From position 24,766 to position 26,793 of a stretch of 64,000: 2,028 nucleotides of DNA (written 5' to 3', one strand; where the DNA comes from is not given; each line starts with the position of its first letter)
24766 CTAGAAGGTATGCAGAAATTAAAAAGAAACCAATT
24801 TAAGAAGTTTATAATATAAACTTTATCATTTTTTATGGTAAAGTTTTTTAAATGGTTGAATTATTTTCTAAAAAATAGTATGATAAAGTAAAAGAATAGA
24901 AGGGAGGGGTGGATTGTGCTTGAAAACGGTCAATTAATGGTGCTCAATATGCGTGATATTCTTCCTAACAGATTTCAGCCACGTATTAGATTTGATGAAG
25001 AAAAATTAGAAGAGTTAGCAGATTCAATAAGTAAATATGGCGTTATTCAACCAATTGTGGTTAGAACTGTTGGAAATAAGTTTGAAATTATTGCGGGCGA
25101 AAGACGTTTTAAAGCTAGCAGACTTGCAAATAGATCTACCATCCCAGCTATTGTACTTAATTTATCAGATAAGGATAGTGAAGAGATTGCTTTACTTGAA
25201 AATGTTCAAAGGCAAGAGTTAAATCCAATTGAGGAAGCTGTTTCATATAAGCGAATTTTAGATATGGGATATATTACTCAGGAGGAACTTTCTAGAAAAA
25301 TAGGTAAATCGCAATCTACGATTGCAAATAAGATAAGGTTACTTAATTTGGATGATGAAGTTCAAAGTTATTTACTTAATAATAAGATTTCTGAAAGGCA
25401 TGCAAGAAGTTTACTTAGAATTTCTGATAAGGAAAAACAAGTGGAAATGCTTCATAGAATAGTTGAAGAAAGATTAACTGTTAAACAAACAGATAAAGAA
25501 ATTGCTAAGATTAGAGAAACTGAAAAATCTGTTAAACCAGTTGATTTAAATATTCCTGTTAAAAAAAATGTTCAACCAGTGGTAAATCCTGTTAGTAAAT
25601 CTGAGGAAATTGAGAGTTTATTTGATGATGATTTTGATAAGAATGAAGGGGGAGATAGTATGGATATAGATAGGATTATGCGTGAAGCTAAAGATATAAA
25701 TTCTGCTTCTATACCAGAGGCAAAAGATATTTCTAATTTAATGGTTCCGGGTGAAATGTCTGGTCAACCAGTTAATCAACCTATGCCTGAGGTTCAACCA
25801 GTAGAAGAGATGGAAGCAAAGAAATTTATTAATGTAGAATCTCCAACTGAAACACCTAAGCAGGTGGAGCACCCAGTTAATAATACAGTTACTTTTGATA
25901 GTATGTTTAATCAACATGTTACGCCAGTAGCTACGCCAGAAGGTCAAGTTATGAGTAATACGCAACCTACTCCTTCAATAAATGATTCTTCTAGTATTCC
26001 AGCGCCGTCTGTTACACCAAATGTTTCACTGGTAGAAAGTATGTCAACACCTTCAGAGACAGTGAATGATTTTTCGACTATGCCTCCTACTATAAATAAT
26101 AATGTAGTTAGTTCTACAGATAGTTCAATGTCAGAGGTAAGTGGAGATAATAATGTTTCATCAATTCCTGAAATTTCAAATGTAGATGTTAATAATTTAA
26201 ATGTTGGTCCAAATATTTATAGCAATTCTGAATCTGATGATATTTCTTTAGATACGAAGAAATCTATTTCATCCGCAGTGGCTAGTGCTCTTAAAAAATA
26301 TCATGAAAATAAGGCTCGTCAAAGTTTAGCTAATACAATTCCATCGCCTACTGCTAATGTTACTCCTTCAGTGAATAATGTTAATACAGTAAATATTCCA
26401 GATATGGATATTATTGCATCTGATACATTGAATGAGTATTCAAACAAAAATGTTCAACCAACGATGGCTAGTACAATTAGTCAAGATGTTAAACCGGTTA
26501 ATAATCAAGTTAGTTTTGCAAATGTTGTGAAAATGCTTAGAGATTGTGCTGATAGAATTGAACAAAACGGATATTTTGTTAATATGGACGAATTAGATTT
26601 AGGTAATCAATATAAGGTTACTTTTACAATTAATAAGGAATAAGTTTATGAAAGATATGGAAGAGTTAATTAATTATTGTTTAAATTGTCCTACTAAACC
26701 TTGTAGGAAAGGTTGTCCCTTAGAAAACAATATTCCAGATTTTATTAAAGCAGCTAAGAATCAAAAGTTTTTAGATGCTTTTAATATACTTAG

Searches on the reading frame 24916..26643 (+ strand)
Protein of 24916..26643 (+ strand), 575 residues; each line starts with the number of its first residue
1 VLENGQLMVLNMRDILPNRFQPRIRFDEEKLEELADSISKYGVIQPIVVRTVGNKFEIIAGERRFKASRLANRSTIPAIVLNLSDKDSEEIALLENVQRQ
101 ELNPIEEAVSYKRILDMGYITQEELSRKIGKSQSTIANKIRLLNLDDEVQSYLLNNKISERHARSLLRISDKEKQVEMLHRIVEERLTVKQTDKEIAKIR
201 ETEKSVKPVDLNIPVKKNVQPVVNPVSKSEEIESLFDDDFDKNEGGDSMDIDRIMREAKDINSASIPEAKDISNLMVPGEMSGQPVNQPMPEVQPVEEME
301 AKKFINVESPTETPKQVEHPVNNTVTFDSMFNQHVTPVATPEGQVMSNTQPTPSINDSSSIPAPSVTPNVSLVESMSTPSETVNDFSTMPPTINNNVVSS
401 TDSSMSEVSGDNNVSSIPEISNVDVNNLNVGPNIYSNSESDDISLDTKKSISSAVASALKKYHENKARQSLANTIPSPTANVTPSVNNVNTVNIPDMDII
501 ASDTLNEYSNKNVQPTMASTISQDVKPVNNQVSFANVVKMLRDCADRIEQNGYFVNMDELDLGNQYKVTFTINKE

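Call 11: search_protein_families(library=pfam, proteins=[window:24916-26643:+])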
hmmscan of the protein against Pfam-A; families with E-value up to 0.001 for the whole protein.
window:24916-26643:+ (575 aa): 2 families
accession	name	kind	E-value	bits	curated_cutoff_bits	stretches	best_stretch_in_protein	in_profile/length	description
PF17762.8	HTH_ParB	-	1.1e-33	115.9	22.6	1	100-200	1-101/102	ParB HTH domain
PF02195.25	ParB_N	-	2.5e-30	104.8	26.3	1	7-98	3-95/95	ParB N-terminal domain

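Call 12: search_solved_structures(query=window:24916-26643:+, show_alignments=3)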
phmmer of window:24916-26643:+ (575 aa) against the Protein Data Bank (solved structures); distinct sequences matched with E-value up to 0.001: 14.
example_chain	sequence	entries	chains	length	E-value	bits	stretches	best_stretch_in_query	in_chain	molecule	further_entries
7ng0_A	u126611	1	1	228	1.5e-61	212.3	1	11-208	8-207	Nucleoid occlusion protein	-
7nfu_A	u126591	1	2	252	2.2e-61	211.7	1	9-208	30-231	Nucleoid occlusion protein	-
7ol9_A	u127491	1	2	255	6.7e-51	177.1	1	7-202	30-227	Nucleoid occlusion protein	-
1vz0_A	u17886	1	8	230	1.2e-45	159.8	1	10-194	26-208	Chromosome-partitioning protein Spo0J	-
6sdk_A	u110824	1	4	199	5.5e-45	157.6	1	10-199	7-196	Stage 0 sporulation protein J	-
4umk_A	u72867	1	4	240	1.3e-44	156.3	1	7-194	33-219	PROBABLE CHROMOSOME-PARTITIONING PROTEIN PARB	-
7bnk_A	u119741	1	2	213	4.6e-44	154.6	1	10-204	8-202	ParB family protein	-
7bnr_A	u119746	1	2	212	2.6e-43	152.1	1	11-204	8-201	ParB family protein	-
7o0n_A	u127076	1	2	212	2.7e-43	152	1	10-204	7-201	ParB family protein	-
6t1f_A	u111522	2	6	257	1.2e-37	133.4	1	17-194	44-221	Chromosome-partitioning protein ParB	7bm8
6y93_A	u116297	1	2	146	4.4e-28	101.8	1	89-206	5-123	Nucleoid occlusion protein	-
6s6h_A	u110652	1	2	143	7.8e-20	74.6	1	90-195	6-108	Chromosome-partitioning protein ParB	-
8qa8_A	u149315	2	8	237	1e-09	41.3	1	24-157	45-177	Transcriptional repressor protein KorB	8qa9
1r71_A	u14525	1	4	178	0.00012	24.5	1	64-155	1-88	Transcriptional repressor protein korB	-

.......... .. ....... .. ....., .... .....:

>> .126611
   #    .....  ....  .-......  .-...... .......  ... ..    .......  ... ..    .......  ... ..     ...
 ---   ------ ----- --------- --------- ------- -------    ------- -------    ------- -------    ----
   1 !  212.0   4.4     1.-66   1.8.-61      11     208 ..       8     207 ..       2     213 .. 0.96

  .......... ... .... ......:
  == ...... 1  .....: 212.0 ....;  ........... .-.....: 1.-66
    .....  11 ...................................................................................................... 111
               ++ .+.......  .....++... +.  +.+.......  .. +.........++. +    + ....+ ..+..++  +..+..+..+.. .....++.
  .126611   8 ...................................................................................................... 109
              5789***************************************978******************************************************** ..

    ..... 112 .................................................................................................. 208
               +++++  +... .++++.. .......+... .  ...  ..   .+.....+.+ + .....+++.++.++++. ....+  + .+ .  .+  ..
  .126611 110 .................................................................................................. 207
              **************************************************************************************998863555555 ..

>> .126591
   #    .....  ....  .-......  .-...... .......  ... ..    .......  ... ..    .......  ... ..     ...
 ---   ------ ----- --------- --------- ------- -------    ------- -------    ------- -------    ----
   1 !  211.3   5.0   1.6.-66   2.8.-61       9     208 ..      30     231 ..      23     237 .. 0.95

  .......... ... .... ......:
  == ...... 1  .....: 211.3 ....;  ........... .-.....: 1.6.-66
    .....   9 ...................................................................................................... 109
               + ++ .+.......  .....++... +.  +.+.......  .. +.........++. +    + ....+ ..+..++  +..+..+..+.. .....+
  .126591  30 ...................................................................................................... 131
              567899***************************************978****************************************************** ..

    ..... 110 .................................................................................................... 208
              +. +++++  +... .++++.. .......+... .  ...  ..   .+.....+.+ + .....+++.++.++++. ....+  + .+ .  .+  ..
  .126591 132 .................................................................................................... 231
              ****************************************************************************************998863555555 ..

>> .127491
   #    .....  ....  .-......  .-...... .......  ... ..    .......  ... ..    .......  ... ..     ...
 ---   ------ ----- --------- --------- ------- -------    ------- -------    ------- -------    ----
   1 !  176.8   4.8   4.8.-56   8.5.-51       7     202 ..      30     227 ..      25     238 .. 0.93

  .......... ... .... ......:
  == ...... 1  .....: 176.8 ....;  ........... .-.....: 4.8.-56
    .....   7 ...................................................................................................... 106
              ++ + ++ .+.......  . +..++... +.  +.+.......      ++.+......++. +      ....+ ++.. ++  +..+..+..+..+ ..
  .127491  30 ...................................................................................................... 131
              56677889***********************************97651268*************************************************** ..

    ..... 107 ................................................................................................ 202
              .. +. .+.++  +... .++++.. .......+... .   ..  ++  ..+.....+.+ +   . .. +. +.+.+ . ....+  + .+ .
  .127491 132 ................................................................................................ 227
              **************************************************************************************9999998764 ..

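Call 22: find_homologous_proteins(query=window:24916-26643:+, max_evalue=1e-20)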
Query window:24916-26643:+ (575 aa): 6263 proteins with E <= 1e-20 among 8000 candidates; the best 120 are listed.
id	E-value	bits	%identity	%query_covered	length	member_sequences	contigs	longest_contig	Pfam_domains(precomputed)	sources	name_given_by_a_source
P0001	0.0e+0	1215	100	100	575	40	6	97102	PF17762.9,PF02195.27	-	-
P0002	1.5e-274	930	79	100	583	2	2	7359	PF17762.9,PF02195.27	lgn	-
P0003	1.0e-214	732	68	100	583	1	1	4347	PF17762.9,PF02195.27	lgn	-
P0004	1.4e-214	732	66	100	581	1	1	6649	PF17762.9,PF02195.27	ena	-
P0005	1.5e-214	732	67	100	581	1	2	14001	PF17762.9,PF02195.27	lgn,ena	-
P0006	2.4e-213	728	66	100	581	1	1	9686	PF17762.9,PF02195.27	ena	-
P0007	3.0e-213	728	67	100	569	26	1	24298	PF17762.9,PF02195.27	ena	-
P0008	6.2e-211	720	66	100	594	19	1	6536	PF17762.9,PF02195.27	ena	-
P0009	2.9e-207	708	63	100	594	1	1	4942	PF17762.9,PF02195.27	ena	-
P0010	1.1e-206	706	63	100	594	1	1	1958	PF17762.9,PF02195.27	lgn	-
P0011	1.6e-206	705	63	100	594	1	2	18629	PF17762.9,PF02195.27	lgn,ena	-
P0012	3.8e-206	704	63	100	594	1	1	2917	PF17762.9,PF02195.27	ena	-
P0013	3.7e-205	701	63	100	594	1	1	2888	PF17762.9,PF02195.27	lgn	-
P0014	2.3e-198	678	62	100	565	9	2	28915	PF17762.9,PF02195.27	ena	-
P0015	1.0e-196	673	62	100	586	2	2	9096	PF17762.9,PF02195.27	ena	-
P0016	3.9e-195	668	61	100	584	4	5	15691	PF17762.9,PF02195.27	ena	-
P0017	5.8e-185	634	59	100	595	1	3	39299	PF17762.9,PF02195.27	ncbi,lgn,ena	-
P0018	5.9e-183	628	73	59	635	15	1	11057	PF17762.9,PF02195.27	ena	-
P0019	6.5e-180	618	59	98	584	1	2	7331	PF17762.9,PF02195.27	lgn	-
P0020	1.7e-175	603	57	100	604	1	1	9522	PF17762.9,PF02195.27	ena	-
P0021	8.1e-173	594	55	100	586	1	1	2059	PF17762.9,PF02195.27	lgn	-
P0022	5.7e-171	588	55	100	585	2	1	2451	PF17762.9,PF02195.27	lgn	-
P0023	7.9e-171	588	56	100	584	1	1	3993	PF17762.9,PF02195.27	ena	-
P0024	1.1e-170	587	56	100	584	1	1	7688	PF17762.9,PF02195.27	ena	-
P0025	2.0e-170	586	55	100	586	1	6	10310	PF17762.9,PF02195.27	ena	-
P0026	9.9e-170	584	54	100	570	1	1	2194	PF17762.9,PF02195.27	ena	-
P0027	1.1e-169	584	55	100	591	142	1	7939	PF17762.9,PF02195.27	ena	-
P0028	1.6e-169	583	57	100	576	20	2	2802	PF17762.9,PF02195.27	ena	-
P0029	2.1e-169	583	58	100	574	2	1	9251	PF17762.9,PF02195.27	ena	-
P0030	2.3e-169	583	57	100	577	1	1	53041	PF17762.9,PF02195.27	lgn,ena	-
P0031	2.8e-169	583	57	100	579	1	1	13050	PF17762.9,PF02195.27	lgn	-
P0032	3.5e-169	582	58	100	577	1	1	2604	PF17762.9,PF02195.27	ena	-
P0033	3.9e-169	582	56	100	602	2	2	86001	PF17762.9,PF02195.27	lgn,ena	-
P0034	4.7e-169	582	58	100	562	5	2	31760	PF17762.9,PF02195.27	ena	-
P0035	5.3e-169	582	57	100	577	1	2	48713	PF17762.9,PF02195.27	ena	-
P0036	5.3e-169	582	57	100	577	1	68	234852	PF17762.9,PF02195.27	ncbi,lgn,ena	-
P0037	6.2e-169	581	55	100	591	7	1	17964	PF17762.9,PF02195.27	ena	-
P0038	6.6e-169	581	57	100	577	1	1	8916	PF17762.9,PF02195.27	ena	-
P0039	7.2e-169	581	57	100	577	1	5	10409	PF17762.9,PF02195.27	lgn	-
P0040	8.3e-169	581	57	100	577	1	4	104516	PF17762.9,PF02195.27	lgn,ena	-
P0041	8.5e-169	581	56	100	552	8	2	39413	PF17762.9,PF02195.27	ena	-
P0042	9.2e-169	581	57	100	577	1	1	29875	PF17762.9,PF02195.27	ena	-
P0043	1.6e-168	580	57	100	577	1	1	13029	PF17762.9,PF02195.27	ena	-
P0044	2.3e-168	580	57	100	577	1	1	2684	PF17762.9,PF02195.27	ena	-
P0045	3.0e-168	579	57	100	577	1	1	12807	PF17762.9,PF02195.27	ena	-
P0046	5.0e-168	578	57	100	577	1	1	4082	PF17762.9,PF02195.27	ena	-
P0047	6.3e-168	578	57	100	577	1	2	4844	PF17762.9,PF02195.27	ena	-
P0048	6.7e-168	578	58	100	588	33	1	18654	PF17762.9,PF02195.27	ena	-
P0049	7.4e-168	578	57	100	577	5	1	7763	PF17762.9,PF02195.27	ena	-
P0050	8.4e-168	578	55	100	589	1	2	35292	PF17762.9,PF02195.27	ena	-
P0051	9.3e-168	578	55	100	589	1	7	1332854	PF17762.9,PF02195.27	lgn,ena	-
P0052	2.2e-167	576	56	100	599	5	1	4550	PF17762.9,PF02195.27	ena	-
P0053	2.3e-167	576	55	100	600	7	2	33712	PF17762.9,PF02195.27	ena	-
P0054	2.4e-167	576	57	100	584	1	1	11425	PF17762.9,PF02195.27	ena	-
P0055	3.1e-167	576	54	100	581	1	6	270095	PF17762.9,PF02195.27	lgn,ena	-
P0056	3.9e-167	575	56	100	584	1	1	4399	PF17762.9,PF02195.27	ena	-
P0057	5.4e-167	575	55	100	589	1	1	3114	PF17762.9,PF02195.27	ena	-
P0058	7.8e-167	574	54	100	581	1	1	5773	PF17762.9,PF02195.27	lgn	-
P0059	1.0e-166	574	56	100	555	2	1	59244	PF17762.9,PF02195.27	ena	-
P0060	1.3e-166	574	54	100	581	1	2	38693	PF17762.9,PF02195.27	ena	-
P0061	1.7e-166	573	54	100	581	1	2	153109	PF17762.9,PF02195.27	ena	-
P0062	1.8e-166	573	54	100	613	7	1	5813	PF17762.9,PF02195.27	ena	-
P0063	1.8e-166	573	54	100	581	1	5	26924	PF17762.9,PF02195.27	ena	-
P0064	2.4e-166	573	54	100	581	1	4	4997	PF17762.9,PF02195.27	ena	-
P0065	2.4e-166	573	54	100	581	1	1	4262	PF17762.9,PF02195.27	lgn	-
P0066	2.5e-166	573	54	100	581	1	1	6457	PF17762.9,PF02195.27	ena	-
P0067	2.9e-166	573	54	100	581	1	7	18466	PF17762.9,PF02195.27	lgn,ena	-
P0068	3.1e-166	573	54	100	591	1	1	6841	PF17762.9,PF02195.27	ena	-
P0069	3.2e-166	572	54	100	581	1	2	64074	PF17762.9,PF02195.27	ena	-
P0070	3.2e-166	572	54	100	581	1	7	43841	PF17762.9,PF02195.27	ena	-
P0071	3.3e-166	572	54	100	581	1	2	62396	PF17762.9,PF02195.27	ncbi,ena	-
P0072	3.6e-166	572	54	100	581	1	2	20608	PF17762.9,PF02195.27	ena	-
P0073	3.9e-166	572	56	100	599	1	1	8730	PF17762.9,PF02195.27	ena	-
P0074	4.1e-166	572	54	100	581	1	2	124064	PF17762.9,PF02195.27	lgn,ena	-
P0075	4.5e-166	572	54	100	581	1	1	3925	PF17762.9,PF02195.27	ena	-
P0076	5.4e-166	572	56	100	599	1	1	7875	PF17762.9,PF02195.27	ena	-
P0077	5.6e-166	572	54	100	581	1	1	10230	PF17762.9,PF02195.27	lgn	-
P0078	5.8e-166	572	54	100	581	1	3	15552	PF17762.9,PF02195.27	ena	-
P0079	5.9e-166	572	54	100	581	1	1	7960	PF17762.9,PF02195.27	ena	-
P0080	6.0e-166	572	57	100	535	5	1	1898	PF17762.9,PF02195.27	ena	-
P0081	6.9e-166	571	54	100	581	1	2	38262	PF17762.9,PF02195.27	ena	-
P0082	1.3e-165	571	54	100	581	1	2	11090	PF17762.9,PF02195.27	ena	-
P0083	1.3e-165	570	57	100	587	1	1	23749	PF17762.9,PF02195.27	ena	-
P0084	1.4e-165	570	55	100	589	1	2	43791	PF17762.9,PF02195.27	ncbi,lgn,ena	-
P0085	2.4e-165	570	54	100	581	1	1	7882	PF17762.9,PF02195.27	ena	-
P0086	2.5e-165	570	54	100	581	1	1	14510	PF17762.9,PF02195.27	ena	-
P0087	6.9e-165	568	56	100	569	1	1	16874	PF17762.9,PF02195.27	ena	-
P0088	1.1e-164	567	57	100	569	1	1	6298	PF17762.9,PF02195.27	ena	-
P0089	1.3e-164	567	57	100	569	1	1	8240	PF17762.9,PF02195.27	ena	-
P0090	1.4e-164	567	56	100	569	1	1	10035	PF17762.9,PF02195.27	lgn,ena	-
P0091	1.5e-164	567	57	100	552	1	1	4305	PF17762.9,PF02195.27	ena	-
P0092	4.0e-164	566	57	100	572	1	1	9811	PF17762.9,PF02195.27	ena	-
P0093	1.1e-163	564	55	100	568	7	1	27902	PF17762.9,PF02195.27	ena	-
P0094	1.1e-163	564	54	100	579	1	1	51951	PF17762.9,PF02195.27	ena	-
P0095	1.2e-163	564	57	100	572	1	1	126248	PF17762.9,PF02195.27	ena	-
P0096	2.0e-163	563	56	100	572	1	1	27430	PF17762.9,PF02195.27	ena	-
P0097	5.1e-163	562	55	100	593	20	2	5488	PF17762.9,PF02195.27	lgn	-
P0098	6.5e-163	562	56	100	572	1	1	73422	PF17762.9,PF02195.27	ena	-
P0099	9.4e-163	561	55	100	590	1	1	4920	PF17762.9,PF02195.27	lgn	-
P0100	2.1e-161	557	56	100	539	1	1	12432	PF17762.9,PF02195.27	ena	-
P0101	3.5e-161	556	56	100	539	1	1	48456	PF17762.9,PF02195.27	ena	-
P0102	4.9e-161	555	57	100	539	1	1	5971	PF17762.9,PF02195.27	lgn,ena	-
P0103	5.4e-161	555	57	100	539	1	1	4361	PF17762.9,PF02195.27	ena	-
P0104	5.8e-161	555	56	100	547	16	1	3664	PF17762.9,PF02195.27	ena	-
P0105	5.8e-161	555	56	100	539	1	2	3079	PF17762.9,PF02195.27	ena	-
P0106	6.2e-161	555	56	100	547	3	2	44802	PF17762.9,PF02195.27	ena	-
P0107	6.8e-161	555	56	100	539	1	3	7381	PF17762.9,PF02195.27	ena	-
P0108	7.6e-161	555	58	93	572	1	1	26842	PF17762.9,PF02195.27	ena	-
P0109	1.0e-160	554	57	100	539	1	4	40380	PF17762.9,PF02195.27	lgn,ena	-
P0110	1.1e-160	554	57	100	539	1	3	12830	PF17762.9,PF02195.27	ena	-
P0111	1.1e-160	554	56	100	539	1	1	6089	PF17762.9,PF02195.27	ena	-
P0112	1.2e-160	554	57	100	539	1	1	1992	PF17762.9,PF02195.27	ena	-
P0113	1.4e-160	554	56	100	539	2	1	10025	PF17762.9,PF02195.27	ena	-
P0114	1.9e-160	553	57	100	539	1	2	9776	PF17762.9,PF02195.27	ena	-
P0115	1.9e-160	553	56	100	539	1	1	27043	PF17762.9,PF02195.27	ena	-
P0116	3.3e-160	553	57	100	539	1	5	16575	PF17762.9,PF02195.27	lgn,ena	-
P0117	3.8e-160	552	57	100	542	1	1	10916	PF17762.9,PF02195.27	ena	-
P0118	3.9e-160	552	56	100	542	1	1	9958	PF17762.9,PF02195.27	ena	-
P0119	4.3e-160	552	57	100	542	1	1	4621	PF17762.9,PF02195.27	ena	-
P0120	4.4e-160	552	56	100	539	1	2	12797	PF17762.9,PF02195.27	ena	-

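Call 33: search_protein_families(library=ncbifam, proteins=[window:24916-26643:+], max_evalue=0.001)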
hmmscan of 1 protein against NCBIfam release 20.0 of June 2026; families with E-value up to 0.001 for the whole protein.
window:24916-26643:+ (575 aa): 6 families
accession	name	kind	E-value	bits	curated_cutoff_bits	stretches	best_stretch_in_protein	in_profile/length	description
TIGR04285.1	nucleoid_noc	exception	1.1e-81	273.9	315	1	8-229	3-225/255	nucleoid occlusion protein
TIGR00180.1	parB_part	domain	1.3e-48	165.3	58.45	1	6-182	4-185/186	ParB/RepB/Spo0J family partition protein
TIGR03734.1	PRTRC_parB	hypoth_equivalog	3.4e-37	128.2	278.6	1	21-200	7-190/555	PRTRC system ParB family protein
TIGR03454.1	partition_RepB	equivalog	4.8e-13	49.2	201.5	1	6-140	63-198/325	plasmid partitioning protein RepB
NF010406.0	PRK13832.1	subfamily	1.7e-09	36.8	640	1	28-143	26-142/578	plasmid partitioning protein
NF010440.0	PRK13866.1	equivalog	9.3e-09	34.9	522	1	27-119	85-180/336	plasmid partitioning protein RepB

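Call 43: find_encoding_contigs(protein=P0051, flank=10000, max_places=3)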
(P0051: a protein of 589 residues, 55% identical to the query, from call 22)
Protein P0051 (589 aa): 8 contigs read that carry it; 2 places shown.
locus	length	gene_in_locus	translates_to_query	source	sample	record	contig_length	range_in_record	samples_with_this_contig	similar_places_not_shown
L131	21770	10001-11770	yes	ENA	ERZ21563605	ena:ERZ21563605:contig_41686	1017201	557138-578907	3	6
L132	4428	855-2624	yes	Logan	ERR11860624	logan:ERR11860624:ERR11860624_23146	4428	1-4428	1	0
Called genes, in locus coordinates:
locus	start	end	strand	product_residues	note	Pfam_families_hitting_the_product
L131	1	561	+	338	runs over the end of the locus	PF02096:60KD_IMP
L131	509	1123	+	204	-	PF14804:Jag_N (weak), PF07650:KH_2 (weak), PF13083:KH_KhpA-B, PF01424:R3H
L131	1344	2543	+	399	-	PF07690:MFS_1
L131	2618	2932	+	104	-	-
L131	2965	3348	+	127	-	-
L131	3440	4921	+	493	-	PF08903:DUF1846, PF20921:DUF1846_C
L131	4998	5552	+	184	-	PF01966:HD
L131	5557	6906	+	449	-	PF10396:TrmE_N, PF00350:Dynamin_N (faint), PF12631:MnmE_helical, PF01926:MMR_HSR1, PF02421:FeoB_N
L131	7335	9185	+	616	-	PF00890:FAD_binding_2 (weak), PF01134:GIDA, PF07992:Pyr_redox_2 (weak), PF12831:FAD_oxidored (weak), PF21680:GIDA_C_1st, PF13932:SAM_GIDA_C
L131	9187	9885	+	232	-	PF02527:GidB, PF13847:Methyltransf_31 (weak)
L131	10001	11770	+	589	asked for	PF02195:ParB_N, PF17762:HTH_ParB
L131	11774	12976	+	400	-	PF14691:Fer4_20, PF02826:2-Hacid_dh_C (faint), PF01266:DAO (weak), PF07992:Pyr_redox_2, PF12831:FAD_oxidored (weak), PF13450:NAD_binding_8, PF13738:Pyr_redox_3, PF00070:Pyr_redox, +7 more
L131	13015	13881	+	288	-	PF01678:DAP_epimerase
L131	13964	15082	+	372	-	PF00005:ABC_tran, PF13304:AAA_21 (faint), PF00571:CBS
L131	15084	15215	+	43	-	-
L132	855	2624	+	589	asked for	PF02195:ParB_N, PF17762:HTH_ParB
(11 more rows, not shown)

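Call 69: list_cluster_members(proteins=[P0036, P0017, P0071, P0084, P0001])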
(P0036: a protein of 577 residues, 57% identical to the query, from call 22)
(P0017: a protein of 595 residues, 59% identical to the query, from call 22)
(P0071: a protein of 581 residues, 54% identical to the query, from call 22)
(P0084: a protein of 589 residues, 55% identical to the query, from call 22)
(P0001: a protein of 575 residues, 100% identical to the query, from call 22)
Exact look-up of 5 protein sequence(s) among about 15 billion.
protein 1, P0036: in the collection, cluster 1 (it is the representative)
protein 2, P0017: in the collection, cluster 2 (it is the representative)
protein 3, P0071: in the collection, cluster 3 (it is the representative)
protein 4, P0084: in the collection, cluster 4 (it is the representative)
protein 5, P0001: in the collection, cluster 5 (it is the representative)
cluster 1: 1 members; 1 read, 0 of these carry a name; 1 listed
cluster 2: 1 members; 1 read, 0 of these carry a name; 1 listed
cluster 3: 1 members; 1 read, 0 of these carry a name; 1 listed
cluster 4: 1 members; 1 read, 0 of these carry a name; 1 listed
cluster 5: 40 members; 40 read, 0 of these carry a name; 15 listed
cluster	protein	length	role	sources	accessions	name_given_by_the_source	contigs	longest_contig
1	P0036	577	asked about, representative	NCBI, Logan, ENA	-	-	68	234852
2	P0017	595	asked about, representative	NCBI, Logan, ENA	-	-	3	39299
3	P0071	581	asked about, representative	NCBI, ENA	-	-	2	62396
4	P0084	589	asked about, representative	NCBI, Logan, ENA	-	-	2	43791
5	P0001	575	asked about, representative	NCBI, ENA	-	-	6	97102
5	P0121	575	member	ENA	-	-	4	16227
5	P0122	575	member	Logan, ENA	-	-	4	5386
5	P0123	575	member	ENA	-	-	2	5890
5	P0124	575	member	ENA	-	-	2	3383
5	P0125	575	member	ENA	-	-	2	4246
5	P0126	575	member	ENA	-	-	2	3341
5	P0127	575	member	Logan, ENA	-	-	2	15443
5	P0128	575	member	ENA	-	-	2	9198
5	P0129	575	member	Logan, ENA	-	-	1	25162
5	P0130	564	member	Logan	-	-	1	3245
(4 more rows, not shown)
